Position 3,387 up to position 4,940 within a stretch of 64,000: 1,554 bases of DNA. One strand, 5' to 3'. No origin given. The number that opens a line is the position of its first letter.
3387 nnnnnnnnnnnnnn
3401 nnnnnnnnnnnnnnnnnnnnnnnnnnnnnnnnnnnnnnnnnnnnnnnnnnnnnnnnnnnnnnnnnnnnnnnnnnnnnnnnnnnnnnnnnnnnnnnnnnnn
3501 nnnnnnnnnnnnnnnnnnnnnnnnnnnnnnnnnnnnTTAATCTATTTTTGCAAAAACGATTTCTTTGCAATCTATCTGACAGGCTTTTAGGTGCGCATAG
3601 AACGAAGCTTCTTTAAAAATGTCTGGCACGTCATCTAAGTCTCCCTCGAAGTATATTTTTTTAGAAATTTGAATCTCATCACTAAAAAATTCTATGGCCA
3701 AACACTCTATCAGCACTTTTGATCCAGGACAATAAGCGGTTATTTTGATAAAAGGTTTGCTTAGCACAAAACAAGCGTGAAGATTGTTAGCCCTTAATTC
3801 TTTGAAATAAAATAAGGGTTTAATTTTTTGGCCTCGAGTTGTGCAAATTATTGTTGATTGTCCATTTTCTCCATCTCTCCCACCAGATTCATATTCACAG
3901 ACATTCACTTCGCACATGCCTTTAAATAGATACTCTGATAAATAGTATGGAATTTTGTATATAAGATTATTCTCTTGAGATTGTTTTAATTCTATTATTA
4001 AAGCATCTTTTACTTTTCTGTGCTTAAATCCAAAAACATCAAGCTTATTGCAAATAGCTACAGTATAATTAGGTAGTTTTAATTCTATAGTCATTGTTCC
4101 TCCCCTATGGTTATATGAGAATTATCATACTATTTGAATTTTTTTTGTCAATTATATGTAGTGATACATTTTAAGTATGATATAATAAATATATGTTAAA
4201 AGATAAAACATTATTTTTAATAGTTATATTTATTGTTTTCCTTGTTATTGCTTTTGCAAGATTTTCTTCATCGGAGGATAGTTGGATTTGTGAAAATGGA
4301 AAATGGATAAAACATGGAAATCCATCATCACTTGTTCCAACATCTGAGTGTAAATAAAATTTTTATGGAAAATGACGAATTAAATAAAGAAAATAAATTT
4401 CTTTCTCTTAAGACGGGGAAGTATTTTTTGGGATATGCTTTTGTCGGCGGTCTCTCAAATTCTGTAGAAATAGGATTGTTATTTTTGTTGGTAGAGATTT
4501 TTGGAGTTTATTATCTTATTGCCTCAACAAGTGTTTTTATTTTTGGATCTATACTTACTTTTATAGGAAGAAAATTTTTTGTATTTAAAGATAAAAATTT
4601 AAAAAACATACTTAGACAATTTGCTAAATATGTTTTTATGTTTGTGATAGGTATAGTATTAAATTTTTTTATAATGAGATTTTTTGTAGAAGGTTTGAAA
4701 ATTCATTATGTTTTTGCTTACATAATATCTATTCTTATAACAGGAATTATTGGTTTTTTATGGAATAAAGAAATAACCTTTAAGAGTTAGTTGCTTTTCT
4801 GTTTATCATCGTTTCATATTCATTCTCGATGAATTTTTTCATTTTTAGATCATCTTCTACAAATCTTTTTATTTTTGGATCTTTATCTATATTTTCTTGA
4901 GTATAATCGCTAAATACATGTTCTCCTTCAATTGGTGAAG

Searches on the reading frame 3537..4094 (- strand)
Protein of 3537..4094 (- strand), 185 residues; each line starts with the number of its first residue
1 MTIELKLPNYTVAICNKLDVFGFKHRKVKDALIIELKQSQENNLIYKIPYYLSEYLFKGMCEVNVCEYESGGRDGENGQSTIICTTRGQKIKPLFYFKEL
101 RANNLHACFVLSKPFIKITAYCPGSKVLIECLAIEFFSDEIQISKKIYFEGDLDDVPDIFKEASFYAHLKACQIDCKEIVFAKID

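Call 28: find_encoding_contigs(protein=window:3537-4094:-, flank=10000, max_places=10)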
Protein window:3537-4094:- (185 aa): 3 contigs read that carry it; 1 place shown.
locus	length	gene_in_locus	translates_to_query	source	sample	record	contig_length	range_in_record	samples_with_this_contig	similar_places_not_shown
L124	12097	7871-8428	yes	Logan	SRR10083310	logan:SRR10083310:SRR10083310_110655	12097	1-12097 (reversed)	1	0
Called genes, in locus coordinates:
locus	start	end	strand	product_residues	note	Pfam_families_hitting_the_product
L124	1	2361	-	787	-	?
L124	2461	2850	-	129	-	PF00436:SSB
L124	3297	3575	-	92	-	-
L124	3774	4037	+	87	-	PF21699:TM1266-like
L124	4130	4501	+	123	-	-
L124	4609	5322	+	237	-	-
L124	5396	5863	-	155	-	-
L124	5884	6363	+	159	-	PF03330:DPBB_1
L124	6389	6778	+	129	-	PF01219:DAGK_prokar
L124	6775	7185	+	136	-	-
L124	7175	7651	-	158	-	PF04138:GtrA_DPMS_TM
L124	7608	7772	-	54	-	-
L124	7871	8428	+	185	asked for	-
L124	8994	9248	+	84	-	-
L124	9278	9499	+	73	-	-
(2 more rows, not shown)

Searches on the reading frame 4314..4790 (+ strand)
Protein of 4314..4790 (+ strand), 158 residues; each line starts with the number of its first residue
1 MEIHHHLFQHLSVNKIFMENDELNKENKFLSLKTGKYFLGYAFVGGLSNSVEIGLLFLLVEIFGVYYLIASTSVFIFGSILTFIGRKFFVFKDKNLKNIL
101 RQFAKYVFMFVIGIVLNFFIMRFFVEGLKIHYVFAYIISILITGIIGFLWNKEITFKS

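Call 27: find_encoding_contigs(protein=window:4314-4790:+, flank=10000, max_places=6)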
Protein window:4314-4790:+ (158 aa): 3 contigs read that carry it; 1 place shown.
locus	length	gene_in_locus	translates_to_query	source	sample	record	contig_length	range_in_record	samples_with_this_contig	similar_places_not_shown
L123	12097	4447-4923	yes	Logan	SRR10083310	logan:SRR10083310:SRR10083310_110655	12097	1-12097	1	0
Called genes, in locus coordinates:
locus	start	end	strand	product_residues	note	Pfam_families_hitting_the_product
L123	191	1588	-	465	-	PF11638:DnaA_N, PF00308:Bac_DnaA, PF01695:IstB_IS21 (weak), PF00004:AAA (weak), PF08299:Bac_DnaA_C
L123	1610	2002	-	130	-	PF05635:23S_rRNA_IVP, PF22296:bAvd (weak)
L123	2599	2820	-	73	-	-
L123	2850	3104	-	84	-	-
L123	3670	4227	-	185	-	-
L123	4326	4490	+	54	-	-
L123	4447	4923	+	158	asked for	PF04138:GtrA_DPMS_TM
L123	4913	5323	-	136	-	-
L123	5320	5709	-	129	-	PF01219:DAGK_prokar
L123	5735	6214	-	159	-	PF03330:DPBB_1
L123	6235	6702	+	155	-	-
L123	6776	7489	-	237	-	-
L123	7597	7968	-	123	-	-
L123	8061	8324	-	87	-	PF21699:TM1266-like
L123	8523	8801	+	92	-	-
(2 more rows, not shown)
